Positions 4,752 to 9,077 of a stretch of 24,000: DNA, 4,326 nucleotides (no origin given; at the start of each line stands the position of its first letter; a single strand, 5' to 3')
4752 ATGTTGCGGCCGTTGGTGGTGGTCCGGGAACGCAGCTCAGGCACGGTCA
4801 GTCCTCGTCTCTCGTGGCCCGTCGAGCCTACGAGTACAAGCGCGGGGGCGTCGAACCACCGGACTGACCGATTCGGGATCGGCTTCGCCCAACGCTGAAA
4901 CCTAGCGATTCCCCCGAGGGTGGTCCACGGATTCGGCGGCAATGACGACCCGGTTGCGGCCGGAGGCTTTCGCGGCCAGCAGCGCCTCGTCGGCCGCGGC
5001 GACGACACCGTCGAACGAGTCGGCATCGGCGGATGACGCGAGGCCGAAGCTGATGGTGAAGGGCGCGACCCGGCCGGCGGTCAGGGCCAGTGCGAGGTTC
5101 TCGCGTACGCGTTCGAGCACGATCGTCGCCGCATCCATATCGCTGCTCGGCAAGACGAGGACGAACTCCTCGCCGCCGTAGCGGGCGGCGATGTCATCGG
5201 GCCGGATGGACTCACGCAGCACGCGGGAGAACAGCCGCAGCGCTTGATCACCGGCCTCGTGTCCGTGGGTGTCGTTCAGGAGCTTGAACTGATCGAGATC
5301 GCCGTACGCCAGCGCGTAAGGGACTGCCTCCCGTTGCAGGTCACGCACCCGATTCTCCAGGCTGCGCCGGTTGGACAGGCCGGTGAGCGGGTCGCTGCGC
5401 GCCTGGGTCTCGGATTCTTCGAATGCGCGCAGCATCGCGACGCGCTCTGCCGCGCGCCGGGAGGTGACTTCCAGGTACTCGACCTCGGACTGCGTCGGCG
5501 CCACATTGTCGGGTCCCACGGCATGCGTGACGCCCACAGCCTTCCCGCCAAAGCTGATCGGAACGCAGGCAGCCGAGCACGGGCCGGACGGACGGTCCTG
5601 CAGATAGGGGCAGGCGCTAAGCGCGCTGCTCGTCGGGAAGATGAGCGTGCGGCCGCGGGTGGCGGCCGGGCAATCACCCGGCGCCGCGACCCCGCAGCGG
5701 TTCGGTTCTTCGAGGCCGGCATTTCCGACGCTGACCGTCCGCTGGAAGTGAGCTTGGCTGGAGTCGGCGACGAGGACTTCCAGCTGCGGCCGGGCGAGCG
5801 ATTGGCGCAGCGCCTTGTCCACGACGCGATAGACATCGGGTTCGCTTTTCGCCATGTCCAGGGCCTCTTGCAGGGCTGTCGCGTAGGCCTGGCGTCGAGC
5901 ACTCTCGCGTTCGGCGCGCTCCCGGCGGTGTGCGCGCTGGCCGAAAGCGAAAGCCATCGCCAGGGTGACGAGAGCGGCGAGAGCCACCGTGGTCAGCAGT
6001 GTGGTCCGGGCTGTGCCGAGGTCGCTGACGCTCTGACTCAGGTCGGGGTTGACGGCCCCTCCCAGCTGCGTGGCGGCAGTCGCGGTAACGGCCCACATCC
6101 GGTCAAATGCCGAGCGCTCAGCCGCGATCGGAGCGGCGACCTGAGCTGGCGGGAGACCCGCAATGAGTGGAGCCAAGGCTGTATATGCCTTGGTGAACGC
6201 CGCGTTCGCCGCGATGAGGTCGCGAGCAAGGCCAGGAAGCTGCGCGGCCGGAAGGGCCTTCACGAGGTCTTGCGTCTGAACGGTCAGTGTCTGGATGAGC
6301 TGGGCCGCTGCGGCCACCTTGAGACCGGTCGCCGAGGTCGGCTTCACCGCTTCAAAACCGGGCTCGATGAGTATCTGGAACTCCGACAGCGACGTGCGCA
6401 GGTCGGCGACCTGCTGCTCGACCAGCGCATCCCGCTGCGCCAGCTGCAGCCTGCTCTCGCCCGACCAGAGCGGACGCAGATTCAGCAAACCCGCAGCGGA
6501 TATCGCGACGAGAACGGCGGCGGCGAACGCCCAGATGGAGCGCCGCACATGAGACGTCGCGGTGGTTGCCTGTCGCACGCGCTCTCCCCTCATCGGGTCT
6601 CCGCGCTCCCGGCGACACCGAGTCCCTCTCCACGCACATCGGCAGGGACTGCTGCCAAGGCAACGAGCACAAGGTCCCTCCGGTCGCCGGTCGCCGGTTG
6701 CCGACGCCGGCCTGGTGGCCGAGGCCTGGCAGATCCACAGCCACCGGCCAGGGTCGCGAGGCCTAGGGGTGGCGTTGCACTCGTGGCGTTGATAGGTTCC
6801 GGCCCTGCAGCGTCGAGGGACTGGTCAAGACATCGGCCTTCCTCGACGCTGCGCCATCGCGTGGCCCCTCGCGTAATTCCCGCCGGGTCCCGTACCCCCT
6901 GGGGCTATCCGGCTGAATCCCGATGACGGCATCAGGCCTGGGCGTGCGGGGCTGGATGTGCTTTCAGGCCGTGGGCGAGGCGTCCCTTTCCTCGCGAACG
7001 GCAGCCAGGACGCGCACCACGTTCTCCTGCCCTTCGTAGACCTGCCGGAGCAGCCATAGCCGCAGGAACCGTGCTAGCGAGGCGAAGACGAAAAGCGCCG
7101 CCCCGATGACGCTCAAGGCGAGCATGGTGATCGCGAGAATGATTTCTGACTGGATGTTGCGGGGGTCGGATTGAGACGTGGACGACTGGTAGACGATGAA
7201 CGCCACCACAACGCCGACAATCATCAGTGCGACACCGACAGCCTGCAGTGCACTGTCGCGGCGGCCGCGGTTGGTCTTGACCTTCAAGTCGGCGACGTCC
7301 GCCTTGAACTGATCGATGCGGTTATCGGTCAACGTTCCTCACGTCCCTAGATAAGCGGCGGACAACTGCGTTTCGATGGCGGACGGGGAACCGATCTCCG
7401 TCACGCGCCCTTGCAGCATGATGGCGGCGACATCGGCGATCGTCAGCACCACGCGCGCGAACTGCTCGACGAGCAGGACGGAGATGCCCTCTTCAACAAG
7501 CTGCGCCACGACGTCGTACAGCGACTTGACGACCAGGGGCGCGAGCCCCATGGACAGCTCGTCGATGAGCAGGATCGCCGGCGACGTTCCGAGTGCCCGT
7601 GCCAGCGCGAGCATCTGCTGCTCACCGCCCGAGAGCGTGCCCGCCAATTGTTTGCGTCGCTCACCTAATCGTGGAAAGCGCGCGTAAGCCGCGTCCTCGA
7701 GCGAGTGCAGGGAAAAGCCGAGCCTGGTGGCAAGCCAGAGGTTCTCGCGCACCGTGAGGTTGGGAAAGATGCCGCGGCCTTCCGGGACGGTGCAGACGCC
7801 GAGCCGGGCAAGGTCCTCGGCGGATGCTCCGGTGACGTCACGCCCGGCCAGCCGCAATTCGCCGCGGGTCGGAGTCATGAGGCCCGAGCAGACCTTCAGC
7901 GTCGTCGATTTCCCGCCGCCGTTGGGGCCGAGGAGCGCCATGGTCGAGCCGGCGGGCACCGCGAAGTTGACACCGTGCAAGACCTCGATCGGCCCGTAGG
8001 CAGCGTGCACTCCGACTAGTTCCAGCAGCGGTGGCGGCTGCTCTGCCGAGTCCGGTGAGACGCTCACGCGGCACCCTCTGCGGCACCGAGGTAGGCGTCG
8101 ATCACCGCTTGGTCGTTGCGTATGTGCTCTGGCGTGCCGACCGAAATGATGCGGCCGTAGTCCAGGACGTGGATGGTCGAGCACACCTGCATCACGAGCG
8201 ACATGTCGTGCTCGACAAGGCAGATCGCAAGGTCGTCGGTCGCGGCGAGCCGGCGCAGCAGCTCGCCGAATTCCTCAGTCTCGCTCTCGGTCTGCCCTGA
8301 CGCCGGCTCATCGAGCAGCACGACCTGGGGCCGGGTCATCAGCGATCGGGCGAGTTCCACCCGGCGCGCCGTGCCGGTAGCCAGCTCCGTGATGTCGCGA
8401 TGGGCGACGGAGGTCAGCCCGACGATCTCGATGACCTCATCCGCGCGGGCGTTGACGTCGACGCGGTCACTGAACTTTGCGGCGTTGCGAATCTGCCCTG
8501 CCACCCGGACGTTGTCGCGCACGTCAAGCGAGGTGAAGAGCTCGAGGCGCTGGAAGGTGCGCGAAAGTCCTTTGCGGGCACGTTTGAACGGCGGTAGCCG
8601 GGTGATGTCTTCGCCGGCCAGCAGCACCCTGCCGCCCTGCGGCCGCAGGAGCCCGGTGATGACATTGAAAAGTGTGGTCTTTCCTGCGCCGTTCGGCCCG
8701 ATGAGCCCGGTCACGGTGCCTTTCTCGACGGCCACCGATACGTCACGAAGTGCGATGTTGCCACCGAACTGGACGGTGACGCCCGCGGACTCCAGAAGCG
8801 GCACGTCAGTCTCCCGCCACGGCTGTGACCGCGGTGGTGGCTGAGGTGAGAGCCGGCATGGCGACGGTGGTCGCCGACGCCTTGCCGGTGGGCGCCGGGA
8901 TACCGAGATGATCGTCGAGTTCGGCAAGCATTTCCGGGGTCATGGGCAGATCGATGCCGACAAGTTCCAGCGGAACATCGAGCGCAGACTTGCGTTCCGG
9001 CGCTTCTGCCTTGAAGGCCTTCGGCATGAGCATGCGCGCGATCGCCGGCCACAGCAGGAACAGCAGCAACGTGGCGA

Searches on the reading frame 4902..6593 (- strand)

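Call 10: search_protein_families(library=pfam, proteins=[window:4902-6593:-], max_evalue=0.001)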
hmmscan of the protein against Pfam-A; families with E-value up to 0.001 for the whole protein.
window:4902-6593:- (563 aa): 3 families
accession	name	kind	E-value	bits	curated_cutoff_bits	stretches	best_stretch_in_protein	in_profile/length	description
PF00990.26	GGDEF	-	2.5e-35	122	23.8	1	399-548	2-161/161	Diguanylate cyclase, GGDEF domain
PF01590.32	GAF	-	6.9e-06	27.1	22.4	1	294-383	47-131/133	GAF domain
PF18920.5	DUF5671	-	0.00071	19.9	28.4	1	171-241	16-86/132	Domain of unknown function (DUF5671)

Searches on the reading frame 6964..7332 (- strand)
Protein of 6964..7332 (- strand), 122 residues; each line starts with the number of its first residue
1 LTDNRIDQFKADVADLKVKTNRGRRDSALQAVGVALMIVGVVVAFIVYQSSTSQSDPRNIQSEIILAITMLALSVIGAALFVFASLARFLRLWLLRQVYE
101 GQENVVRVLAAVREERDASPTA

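Call 40: search_protein_families(library=pfam, proteins=[window:6964-7332:-], max_evalue=0.01)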
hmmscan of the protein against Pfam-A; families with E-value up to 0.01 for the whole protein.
window:6964-7332:- (122 aa): 3 families
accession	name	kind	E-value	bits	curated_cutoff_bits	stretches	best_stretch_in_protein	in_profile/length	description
PF05978.22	UNC-93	-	0.00067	19.4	22.9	1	21-83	93-154/379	Ion channel regulatory protein UNC-93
PF05767.17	Pox_A14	-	0.0036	17.9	27.7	1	27-80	12-64/93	Poxvirus virion envelope protein A14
PF19744.4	DUF6232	-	0.0053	17.6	27.4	1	18-105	23-96/117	Family of unknown function (DUF6232)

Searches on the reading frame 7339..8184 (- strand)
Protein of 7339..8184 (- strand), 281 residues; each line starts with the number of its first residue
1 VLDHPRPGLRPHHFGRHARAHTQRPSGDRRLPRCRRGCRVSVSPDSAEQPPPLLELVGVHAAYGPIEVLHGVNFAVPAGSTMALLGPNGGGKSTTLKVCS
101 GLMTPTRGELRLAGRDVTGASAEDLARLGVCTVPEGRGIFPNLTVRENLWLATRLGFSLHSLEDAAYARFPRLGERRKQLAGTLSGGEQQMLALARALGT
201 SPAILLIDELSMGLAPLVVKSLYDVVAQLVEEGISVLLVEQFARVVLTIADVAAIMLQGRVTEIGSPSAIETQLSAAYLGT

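Call 10: search_protein_families(library=pfam, proteins=[window:7339-8184:-], max_evalue=0.001)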
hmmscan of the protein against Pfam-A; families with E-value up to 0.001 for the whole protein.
window:7339-8184:- (281 aa): 2 families
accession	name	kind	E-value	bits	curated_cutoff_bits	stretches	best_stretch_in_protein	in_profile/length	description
PF00005.33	ABC_tran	-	2.5e-27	96.6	25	1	69-209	1-134/137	ABC transporter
PF13304.12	AAA_21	-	1.5e-08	35.5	27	1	174-238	228-295/304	AAA domain, putative AbiEii toxin, Type IV TA system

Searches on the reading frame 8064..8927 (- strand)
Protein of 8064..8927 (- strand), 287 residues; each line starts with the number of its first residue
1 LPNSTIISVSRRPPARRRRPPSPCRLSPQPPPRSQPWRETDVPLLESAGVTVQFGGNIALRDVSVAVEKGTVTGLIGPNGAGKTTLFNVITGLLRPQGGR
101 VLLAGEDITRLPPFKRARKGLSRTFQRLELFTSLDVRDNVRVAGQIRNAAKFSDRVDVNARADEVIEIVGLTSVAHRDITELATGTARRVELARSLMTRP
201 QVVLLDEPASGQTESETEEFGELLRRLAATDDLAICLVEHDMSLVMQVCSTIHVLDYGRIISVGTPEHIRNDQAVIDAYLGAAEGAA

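Call 10: search_protein_families(library=pfam, proteins=[window:8064-8927:-], max_evalue=0.001)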
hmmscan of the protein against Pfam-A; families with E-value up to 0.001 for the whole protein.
window:8064-8927:- (287 aa): 6 families
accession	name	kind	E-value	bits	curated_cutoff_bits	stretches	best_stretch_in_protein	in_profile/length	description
PF00005.33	ABC_tran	-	3e-33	115.8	25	1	60-209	1-136/137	ABC transporter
PF12399.14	BCA_ABC_TP_C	-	1e-09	38.2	25.5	1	259-284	1-26/27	Branched-chain amino acid ATP-binding cassette transporter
PF13304.12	AAA_21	-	3.5e-05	24.5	27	1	72-96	1-25/304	AAA domain, putative AbiEii toxin, Type IV TA system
PF13604.12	AAA_30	-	0.00019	21.7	27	1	67-105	15-53/191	AAA domain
PF13476.12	AAA_23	-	0.00054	21.1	27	1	71-93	20-42/201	AAA domain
PF13555.12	AAA_29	-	0.00065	19.8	27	0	66-98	18-50/61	P-loop containing region of AAA domain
